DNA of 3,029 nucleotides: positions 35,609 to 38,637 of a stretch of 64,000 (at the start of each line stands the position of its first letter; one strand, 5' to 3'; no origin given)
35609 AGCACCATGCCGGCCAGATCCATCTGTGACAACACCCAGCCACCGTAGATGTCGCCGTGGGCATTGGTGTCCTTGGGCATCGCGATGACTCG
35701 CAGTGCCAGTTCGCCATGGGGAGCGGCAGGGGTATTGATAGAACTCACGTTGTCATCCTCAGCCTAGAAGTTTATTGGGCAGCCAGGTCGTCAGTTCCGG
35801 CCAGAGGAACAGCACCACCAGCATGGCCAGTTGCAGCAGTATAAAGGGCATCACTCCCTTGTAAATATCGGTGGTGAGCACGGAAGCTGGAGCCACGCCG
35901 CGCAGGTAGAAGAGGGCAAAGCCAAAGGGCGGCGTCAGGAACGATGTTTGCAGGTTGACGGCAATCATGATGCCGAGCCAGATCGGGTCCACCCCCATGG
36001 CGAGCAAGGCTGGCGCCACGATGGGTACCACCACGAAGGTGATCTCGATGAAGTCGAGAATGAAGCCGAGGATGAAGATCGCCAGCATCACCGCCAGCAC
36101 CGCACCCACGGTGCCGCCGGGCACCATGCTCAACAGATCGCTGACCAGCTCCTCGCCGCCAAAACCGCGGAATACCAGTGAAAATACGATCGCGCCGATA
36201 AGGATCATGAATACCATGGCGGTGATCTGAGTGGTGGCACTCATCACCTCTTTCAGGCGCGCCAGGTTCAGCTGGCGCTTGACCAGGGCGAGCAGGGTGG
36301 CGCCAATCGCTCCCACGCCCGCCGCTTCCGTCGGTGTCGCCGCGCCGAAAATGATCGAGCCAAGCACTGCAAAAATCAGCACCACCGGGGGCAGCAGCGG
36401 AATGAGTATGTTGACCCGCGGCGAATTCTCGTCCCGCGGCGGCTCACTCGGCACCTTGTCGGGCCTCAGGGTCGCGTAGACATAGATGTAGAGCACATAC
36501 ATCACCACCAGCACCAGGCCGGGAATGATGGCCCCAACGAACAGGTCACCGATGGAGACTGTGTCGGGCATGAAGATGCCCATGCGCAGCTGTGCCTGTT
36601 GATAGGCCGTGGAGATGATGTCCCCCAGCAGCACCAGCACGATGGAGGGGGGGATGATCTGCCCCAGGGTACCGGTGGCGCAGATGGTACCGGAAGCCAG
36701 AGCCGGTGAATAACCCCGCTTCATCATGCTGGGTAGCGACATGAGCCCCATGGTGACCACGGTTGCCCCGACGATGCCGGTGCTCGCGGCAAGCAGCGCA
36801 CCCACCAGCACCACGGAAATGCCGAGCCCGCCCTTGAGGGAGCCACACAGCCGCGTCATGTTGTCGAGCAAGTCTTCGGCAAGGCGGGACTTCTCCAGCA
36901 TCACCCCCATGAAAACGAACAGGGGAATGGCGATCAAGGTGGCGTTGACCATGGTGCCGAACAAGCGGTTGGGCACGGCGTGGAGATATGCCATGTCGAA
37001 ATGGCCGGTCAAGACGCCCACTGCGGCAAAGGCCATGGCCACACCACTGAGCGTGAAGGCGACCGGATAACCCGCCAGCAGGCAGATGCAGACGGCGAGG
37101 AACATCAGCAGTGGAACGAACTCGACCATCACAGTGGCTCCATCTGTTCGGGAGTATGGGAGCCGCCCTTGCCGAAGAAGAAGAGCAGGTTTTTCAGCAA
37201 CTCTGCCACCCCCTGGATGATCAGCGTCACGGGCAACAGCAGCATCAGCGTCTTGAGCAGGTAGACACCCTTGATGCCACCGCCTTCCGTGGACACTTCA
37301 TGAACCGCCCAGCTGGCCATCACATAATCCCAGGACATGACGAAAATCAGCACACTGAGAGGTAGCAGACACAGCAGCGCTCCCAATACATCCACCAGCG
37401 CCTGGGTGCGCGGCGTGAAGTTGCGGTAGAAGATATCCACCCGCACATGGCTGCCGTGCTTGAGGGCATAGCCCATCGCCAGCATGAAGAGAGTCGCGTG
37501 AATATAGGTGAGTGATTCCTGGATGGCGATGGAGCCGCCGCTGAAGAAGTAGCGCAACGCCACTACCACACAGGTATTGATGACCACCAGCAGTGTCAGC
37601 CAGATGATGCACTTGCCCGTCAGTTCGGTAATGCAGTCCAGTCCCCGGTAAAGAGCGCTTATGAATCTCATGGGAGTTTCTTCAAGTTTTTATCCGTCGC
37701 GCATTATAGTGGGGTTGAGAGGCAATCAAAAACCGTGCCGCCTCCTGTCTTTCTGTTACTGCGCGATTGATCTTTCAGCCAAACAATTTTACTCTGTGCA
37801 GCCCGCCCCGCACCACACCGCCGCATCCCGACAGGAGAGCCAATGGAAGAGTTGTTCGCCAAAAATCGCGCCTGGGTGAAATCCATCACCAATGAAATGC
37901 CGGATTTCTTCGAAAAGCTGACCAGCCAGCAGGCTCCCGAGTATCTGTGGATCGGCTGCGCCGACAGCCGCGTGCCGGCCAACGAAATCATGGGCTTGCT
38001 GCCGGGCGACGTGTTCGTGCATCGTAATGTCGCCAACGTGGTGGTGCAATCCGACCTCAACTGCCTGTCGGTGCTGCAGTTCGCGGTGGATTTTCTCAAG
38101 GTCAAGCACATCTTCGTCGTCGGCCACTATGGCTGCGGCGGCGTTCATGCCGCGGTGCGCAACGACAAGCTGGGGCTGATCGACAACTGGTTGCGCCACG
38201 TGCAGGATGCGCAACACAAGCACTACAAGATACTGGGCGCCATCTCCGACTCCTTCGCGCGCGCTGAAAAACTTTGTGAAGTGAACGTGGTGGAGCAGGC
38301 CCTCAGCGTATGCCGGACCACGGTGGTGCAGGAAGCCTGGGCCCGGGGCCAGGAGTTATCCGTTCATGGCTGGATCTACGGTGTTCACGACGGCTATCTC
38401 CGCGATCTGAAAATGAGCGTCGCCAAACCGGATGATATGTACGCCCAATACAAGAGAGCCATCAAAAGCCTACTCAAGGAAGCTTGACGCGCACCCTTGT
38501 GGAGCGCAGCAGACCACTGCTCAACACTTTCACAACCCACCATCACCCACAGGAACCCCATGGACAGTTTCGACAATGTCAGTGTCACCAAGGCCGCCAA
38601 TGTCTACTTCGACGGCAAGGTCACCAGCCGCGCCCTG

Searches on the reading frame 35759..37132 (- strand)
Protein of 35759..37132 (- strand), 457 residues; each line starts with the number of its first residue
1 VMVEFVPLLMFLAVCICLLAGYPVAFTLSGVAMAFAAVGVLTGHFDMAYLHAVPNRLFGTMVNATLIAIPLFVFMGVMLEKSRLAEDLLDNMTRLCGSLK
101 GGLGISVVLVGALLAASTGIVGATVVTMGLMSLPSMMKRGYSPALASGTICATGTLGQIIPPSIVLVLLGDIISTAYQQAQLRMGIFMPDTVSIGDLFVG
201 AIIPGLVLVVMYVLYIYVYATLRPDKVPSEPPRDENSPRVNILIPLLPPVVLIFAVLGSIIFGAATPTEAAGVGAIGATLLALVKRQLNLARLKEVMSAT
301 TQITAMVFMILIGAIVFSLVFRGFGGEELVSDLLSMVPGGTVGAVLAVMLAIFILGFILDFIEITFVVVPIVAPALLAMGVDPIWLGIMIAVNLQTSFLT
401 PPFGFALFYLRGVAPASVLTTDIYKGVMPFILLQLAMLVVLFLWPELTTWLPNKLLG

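Call 85: search_protein_families(library=pfam, proteins=[window:35759-37132:-], max_evalue=0.001)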
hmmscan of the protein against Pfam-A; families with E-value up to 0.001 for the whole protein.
window:35759-37132:- (457 aa): 1 family
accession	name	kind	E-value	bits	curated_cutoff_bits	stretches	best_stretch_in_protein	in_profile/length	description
PF06808.19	DctM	-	1.2e-82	278.4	23.8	1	12-447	2-413/413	Tripartite ATP-independent periplasmic transporter, DctM component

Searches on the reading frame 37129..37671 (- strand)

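Call 85: search_protein_families(library=pfam, proteins=[window:37129-37671:-], max_evalue=0.001)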
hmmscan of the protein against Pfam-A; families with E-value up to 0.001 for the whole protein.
window:37129-37671:- (180 aa): 1 family
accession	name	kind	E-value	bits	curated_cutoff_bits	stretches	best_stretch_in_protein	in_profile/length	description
PF04290.18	DctQ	-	8.4e-18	65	28.3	1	30-160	2-128/132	Tripartite ATP-independent periplasmic transporters, DctQ component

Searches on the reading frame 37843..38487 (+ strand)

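Call 85: search_protein_families(library=pfam, proteins=[window:37843-38487:+], max_evalue=0.001)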
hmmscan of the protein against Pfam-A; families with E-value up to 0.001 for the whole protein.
window:37843-38487:+ (214 aa): 1 family
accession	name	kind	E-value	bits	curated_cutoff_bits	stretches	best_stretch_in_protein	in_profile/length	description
PF00484.24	Pro_CA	-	8.6e-52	176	25.7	1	34-185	1-155/156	Carbonic anhydrase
